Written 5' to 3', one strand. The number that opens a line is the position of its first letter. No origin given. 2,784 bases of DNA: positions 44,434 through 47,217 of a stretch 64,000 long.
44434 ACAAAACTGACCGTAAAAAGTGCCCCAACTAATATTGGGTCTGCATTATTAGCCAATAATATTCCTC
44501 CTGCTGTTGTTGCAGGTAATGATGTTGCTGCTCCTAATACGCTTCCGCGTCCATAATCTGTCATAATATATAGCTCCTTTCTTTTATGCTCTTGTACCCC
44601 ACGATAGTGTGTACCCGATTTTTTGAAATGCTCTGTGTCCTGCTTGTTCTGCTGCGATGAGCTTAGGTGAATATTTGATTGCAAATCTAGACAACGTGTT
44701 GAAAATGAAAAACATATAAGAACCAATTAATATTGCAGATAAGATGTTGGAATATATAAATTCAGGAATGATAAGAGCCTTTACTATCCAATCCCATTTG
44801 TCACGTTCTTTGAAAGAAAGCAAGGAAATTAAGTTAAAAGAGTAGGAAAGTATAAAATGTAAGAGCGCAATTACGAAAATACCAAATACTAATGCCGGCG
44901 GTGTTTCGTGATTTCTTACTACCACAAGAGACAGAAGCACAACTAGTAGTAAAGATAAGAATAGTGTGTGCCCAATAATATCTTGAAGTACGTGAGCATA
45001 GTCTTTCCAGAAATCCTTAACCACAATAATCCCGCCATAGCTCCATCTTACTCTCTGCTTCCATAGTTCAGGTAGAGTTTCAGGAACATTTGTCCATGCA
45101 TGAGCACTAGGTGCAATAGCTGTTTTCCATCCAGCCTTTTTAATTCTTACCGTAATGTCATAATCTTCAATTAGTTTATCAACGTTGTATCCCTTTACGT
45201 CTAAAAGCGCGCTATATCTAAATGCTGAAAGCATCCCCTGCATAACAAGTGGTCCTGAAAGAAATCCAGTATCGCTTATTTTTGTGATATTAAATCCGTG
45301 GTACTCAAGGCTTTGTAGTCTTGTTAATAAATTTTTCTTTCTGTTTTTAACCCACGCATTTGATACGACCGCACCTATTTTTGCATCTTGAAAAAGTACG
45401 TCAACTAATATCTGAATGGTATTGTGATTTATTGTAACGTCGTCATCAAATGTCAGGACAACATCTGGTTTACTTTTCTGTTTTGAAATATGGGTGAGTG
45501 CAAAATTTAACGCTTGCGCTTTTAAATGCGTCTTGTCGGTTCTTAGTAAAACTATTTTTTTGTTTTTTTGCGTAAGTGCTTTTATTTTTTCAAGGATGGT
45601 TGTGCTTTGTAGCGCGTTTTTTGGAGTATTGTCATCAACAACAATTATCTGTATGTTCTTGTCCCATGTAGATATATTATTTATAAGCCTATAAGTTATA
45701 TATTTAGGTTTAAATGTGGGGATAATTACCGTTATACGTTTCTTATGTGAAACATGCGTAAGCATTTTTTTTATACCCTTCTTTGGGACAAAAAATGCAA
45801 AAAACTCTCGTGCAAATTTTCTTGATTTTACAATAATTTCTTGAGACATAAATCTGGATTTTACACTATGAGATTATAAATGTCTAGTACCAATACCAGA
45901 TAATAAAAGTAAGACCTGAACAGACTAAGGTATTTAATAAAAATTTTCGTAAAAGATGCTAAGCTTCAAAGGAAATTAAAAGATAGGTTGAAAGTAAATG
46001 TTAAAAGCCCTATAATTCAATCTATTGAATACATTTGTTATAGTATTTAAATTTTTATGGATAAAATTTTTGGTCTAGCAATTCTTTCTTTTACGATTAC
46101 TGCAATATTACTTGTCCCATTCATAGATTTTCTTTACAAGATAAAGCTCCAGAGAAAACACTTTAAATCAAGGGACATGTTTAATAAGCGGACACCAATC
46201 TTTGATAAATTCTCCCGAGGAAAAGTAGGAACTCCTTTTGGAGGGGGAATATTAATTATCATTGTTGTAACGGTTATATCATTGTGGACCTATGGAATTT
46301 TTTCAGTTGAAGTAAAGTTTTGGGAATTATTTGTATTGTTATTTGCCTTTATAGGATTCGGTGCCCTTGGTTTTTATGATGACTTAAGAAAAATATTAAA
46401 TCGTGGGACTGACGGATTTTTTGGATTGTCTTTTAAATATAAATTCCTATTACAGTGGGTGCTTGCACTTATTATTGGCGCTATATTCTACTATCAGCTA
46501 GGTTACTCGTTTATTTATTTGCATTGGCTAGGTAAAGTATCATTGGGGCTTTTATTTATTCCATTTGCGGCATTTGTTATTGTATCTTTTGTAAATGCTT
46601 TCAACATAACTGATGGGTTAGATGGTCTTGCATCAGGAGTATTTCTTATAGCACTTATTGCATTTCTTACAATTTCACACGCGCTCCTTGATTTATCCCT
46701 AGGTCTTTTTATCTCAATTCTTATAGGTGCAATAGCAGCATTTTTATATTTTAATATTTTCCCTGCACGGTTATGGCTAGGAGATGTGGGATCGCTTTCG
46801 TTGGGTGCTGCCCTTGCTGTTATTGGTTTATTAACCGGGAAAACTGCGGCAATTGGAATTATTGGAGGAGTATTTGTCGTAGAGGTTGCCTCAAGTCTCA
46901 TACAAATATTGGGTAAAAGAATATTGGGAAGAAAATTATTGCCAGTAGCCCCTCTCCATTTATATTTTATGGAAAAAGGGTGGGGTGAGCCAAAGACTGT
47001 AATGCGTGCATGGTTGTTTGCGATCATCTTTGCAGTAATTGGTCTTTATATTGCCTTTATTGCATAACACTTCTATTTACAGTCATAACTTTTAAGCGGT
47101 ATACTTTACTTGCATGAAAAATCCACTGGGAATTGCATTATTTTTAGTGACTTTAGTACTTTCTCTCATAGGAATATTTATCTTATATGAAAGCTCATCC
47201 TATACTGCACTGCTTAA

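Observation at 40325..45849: Sortase-coupled PNAG/chitin-like exopolysaccharide operon inserted antisense into the dcw cluster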

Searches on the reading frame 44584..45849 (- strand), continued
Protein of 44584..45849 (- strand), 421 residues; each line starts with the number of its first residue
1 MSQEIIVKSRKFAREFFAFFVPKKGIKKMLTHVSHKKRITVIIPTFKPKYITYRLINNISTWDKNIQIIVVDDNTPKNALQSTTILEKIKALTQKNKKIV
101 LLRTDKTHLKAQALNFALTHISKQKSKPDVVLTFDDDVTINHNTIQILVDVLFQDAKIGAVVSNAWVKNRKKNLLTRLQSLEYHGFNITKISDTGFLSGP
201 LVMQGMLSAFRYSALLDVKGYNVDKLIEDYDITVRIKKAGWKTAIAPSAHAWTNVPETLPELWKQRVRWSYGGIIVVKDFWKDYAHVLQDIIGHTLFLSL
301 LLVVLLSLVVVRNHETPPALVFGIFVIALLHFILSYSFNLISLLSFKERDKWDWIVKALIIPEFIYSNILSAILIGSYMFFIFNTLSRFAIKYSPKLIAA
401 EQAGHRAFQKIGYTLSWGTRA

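Call 75: search_protein_families(library=ncbifam, proteins=[P0107, L032:14155-15381:+], max_evalue=0.00001)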
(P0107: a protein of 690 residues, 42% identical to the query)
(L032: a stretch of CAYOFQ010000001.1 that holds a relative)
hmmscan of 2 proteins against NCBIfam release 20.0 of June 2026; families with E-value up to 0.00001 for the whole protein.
P0107 (690 aa): 39 families (the best 25 are shown)
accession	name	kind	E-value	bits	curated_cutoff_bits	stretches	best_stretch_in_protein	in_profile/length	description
TIGR01173.1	glmU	equivalog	4.6e-61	207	366.85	1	3-255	2-242/452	bifunctional UDP-N-acetylglucosamine diphosphorylase/glucosamine-1-phosphate N-acetyltransferase GlmU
NF010934.1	PRK14354.1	equivalog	5.7e-60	203.1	450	1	4-254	2-241/447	bifunctional UDP-N-acetylglucosamine diphosphorylase/glucosamine-1-phosphate N-acetyltransferase GlmU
NF010935.0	PRK14355.1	equivalog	5.7e-59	199.9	718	1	4-254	6-247/459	bifunctional UDP-N-acetylglucosamine diphosphorylase/glucosamine-1-phosphate N-acetyltransferase GlmU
NF010932.0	PRK14352.1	equivalog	1.7e-58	198.5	611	1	3-255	8-253/488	bifunctional UDP-N-acetylglucosamine diphosphorylase/glucosamine-1-phosphate N-acetyltransferase GlmU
NF010933.0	PRK14353.1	equivalog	4.1e-50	170.7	505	1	3-255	7-248/453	bifunctional UDP-N-acetylglucosamine diphosphorylase/glucosamine-1-phosphate N-acetyltransferase GlmU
NF010936.0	PRK14356.1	equivalog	1.3e-48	166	666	1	4-253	8-247/456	bifunctional UDP-N-acetylglucosamine diphosphorylase/glucosamine-1-phosphate N-acetyltransferase GlmU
NF006986.0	PRK09451.1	equivalog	1.5e-46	159.2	725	1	3-252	7-242/456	bifunctional UDP-N-acetylglucosamine diphosphorylase/glucosamine-1-phosphate N-acetyltransferase GlmU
NF010937.0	PRK14357.1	equivalog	7.8e-43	147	658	1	3-265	2-242/448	bifunctional UDP-N-acetylglucosamine diphosphorylase/glucosamine-1-phosphate N-acetyltransferase GlmU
NF010938.0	PRK14358.1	equivalog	2.1e-42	145.3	500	1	3-254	9-249/481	bifunctional N-acetylglucosamine-1-phosphate uridyltransferase/glucosamine-1-phosphate acetyltransferase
NF010940.0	PRK14360.1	equivalog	9.8e-41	139.7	602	1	3-255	3-242/452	bifunctional UDP-N-acetylglucosamine diphosphorylase/glucosamine-1-phosphate N-acetyltransferase GlmU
NF010939.0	PRK14359.1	equivalog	1e-38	133.1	592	1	3-256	4-240/430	bifunctional UDP-N-acetylglucosamine diphosphorylase/glucosamine-1-phosphate N-acetyltransferase GlmU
TIGR03937.1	PgaC_IcaA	equivalog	1.3e-33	116.5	422.3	1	298-571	41-306/407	poly-beta-1,6-N-acetyl-D-glucosamine synthase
TIGR03992.1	Arch_glmU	subfamily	2.1e-25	89.4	292.1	1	3-244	2-222/393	bifunctional sugar-1-phosphate nucleotidylyltransferase/acetyltransferase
NF041313.1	UDPGP_AglF_Halo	equivalog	1.1e-22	80.7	400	1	3-247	2-232/234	UTP--glucose-1-phosphate uridylyltransferase AglF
TIGR03111.1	glyc2_xrt_Gpos1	hypoth_equivalog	9.3e-14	51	363.95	1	282-606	29-353/439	TIGR03111 family XrtG-associated glycosyltransferase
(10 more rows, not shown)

L032:14155-15381:+ (408 aa): 41 families (the best 25 are shown)
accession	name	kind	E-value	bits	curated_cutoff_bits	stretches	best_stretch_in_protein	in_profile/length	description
TIGR03992.1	Arch_glmU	subfamily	4.8e-127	424.1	292.1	1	5-395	2-393/393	bifunctional sugar-1-phosphate nucleotidylyltransferase/acetyltransferase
NF041173.1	Sug_nt_acttase_Thmprot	equivalog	1.3e-104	350.4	600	1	6-398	3-396/405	bifunctional sugar-1-phosphate nucleotidylyltransferase/acetyltransferase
TIGR01208.1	rmlA_long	equivalog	4.9e-58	196.7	320.25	1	6-328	2-330/353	glucose-1-phosphate thymidylyltransferase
NF041313.1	UDPGP_AglF_Halo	equivalog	3.4e-42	144.5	400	1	5-229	2-234/234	UTP--glucose-1-phosphate uridylyltransferase AglF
TIGR01173.1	glmU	equivalog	1.7e-36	126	366.85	2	5-201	2-205/452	bifunctional UDP-N-acetylglucosamine diphosphorylase/glucosamine-1-phosphate N-acetyltransferase GlmU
NF010933.0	PRK14353.1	equivalog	5e-34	117.7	505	2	4-197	6-208/453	bifunctional UDP-N-acetylglucosamine diphosphorylase/glucosamine-1-phosphate N-acetyltransferase GlmU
NF010934.1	PRK14354.1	equivalog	6.7e-33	113.9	450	1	6-329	2-322/447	bifunctional UDP-N-acetylglucosamine diphosphorylase/glucosamine-1-phosphate N-acetyltransferase GlmU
NF010940.0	PRK14360.1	equivalog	8.1e-30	103.7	602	2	245-337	293-382/452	bifunctional UDP-N-acetylglucosamine diphosphorylase/glucosamine-1-phosphate N-acetyltransferase GlmU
NF010932.0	PRK14352.1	equivalog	1e-29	103.5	611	2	250-398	308-437/488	bifunctional UDP-N-acetylglucosamine diphosphorylase/glucosamine-1-phosphate N-acetyltransferase GlmU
NF052502.1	man1P_GTase_Rv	exception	1.2e-29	103.4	440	1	5-330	2-325/352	mannose-1-phosphate guanylyltransferase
NF010936.0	PRK14356.1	equivalog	2.6e-26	92.6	666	2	3-267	5-280/456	bifunctional UDP-N-acetylglucosamine diphosphorylase/glucosamine-1-phosphate N-acetyltransferase GlmU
NF010935.0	PRK14355.1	equivalog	1.2e-25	90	718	1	2-327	2-327/459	bifunctional UDP-N-acetylglucosamine diphosphorylase/glucosamine-1-phosphate N-acetyltransferase GlmU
TIGR03991.1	alt_bact_glmU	hypoth_equivalog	1.3e-25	90.5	225.3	1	248-381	199-330/394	UDP-N-acetylglucosamine diphosphorylase/glucosamine-1-phosphate N-acetyltransferase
TIGR01207.1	rmlA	equivalog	6.6e-25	87.8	360.65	1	6-226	2-233/286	glucose-1-phosphate thymidylyltransferase RfbA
NF010937.0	PRK14357.1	equivalog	2.5e-23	82.7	658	2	6-284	3-289/448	bifunctional UDP-N-acetylglucosamine diphosphorylase/glucosamine-1-phosphate N-acetyltransferase GlmU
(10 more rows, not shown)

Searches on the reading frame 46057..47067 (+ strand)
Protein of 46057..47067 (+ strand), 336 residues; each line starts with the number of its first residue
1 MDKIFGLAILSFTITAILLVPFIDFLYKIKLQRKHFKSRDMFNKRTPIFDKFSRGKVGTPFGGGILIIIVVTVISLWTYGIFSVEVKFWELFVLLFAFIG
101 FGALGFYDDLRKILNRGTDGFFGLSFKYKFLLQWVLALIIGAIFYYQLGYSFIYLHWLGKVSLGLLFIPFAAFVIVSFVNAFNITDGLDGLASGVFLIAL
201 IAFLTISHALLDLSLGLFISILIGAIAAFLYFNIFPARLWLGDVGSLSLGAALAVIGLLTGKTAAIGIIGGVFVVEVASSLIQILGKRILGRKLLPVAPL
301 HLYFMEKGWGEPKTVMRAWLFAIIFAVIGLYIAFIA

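Call 70: find_encoding_contigs(protein=window:46057-47067:+, flank=9000, max_places=8)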
Protein window:46057-47067:+ (336 aa): 23 contigs read that carry it; 8 places shown.
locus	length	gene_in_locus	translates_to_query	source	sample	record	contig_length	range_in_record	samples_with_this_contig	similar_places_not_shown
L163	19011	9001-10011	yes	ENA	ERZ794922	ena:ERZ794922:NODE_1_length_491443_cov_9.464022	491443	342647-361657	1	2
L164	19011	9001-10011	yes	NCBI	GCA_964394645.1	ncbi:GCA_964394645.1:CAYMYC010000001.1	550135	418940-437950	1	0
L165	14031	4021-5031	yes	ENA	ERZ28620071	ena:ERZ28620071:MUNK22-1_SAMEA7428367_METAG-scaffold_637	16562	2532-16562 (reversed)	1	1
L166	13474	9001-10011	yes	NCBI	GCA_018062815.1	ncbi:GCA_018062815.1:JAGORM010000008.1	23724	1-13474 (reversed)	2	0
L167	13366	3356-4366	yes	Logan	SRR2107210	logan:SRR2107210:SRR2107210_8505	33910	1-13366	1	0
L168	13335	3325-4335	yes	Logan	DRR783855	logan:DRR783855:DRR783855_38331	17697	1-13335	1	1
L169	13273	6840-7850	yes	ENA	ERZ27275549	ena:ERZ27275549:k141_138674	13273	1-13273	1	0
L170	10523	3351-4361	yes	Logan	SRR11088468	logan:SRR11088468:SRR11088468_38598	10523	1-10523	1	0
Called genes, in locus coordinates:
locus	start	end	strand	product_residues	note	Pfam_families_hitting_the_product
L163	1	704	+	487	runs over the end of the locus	PF01225:Mur_ligase, PF08245:Mur_ligase_M, PF02875:Mur_ligase_C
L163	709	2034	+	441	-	PF00275:EPSP_synthase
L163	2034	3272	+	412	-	PF00483:NTP_transferase, PF12804:NTP_transf_3, PF25084:LbH_EIF2B, PF00132:Hexapep (faint), PF25087:GMPPB_C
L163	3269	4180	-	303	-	-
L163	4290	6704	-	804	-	PF01522:Polysacc_deac_1, PF16671:ACD (faint)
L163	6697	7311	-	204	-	PF04203:Sortase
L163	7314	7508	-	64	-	-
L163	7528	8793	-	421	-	PF00535:Glycos_transf_2, PF13641:Glyco_tranf_2_3, PF01644:Chitin_synth_1 (faint), PF03142:Chitin_synth_2 (faint), PF13506:Glyco_transf_21, PF13632:Glyco_trans_2_3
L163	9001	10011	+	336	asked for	PF00953:Glycos_transf_4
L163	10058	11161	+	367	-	PF01098:FTSW_RODA_SPOVE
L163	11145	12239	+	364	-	PF03033:Glyco_transf_28, PF04101:Glyco_tran_28_C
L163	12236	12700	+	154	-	-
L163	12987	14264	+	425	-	PF11104:PilM_2 (faint), PF14450:FtsA (weak), PF02491:SHS2_FTSA, PF14450:FtsA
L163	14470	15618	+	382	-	PF00091:Tubulin, PF12327:FtsZ_C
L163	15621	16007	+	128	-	-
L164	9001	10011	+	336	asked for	PF00953:Glycos_transf_4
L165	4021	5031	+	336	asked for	PF00953:Glycos_transf_4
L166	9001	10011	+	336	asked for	PF00953:Glycos_transf_4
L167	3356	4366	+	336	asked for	PF00953:Glycos_transf_4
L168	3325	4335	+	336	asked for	PF00953:Glycos_transf_4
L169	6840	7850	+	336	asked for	PF00953:Glycos_transf_4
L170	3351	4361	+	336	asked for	PF00953:Glycos_transf_4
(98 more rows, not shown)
